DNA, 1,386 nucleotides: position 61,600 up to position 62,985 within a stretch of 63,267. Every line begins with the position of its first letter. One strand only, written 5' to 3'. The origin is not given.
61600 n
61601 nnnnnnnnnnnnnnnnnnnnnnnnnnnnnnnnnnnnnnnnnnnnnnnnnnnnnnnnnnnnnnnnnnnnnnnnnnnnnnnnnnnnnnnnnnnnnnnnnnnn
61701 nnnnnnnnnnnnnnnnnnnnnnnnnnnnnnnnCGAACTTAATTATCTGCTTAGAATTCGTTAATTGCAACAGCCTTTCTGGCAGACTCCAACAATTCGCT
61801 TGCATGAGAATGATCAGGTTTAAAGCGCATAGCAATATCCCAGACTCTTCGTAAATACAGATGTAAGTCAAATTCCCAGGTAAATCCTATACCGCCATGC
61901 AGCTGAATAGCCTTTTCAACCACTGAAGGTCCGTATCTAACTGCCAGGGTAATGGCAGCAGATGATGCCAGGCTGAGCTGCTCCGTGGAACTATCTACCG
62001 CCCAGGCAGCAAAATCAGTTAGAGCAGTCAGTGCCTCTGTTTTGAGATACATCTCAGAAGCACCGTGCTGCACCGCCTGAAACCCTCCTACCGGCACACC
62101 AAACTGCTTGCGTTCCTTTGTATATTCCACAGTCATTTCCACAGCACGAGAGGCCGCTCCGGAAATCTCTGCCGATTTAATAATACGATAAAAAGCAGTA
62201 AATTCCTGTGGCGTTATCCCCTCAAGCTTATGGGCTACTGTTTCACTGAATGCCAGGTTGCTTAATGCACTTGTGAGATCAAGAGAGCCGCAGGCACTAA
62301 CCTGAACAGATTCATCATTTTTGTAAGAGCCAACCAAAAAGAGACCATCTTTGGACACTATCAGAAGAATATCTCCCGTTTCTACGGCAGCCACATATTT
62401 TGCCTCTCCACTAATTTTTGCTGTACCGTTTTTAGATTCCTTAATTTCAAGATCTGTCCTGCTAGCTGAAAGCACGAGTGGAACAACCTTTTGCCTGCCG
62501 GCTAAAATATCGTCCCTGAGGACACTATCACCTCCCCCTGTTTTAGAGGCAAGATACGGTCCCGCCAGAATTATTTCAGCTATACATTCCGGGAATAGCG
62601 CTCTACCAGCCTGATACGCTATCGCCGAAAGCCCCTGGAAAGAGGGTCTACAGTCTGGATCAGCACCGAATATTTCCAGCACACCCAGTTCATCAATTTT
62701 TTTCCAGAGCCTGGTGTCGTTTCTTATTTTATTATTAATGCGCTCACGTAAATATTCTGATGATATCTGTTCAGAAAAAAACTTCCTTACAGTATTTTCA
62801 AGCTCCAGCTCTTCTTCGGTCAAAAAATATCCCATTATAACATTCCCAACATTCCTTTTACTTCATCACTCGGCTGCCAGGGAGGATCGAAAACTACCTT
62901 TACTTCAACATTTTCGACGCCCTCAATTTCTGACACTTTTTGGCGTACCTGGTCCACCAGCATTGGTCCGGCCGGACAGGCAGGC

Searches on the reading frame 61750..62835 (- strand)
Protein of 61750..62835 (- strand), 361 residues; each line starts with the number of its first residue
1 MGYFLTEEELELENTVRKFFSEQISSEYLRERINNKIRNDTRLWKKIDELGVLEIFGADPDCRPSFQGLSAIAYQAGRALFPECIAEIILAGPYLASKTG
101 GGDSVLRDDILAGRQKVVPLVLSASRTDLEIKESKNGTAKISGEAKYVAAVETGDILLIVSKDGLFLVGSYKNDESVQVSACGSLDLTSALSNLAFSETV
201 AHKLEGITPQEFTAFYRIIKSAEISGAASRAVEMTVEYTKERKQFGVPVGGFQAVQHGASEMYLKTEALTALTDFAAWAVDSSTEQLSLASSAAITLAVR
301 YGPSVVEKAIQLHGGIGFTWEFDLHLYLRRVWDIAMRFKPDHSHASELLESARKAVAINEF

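Call 10: search_protein_families(library=pfam, proteins=[window:61750-62835:-], max_evalue=0.01)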
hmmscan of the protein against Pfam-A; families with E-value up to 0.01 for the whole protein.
window:61750-62835:- (361 aa): 3 families
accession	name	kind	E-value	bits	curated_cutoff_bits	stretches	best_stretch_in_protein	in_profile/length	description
PF00441.29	Acyl-CoA_dh_1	-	2.5e-19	70.3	22.4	1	214-331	12-128/150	Acyl-CoA dehydrogenase, C-terminal domain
PF08028.16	Acyl-CoA_dh_2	-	1.1e-06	29.3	22.7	1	221-319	4-111/134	Acyl-CoA dehydrogenase, C-terminal domain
PF02771.21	Acyl-CoA_dh_N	-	0.0054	17.5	22.9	0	6-55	1-48/113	Acyl-CoA dehydrogenase, N-terminal domain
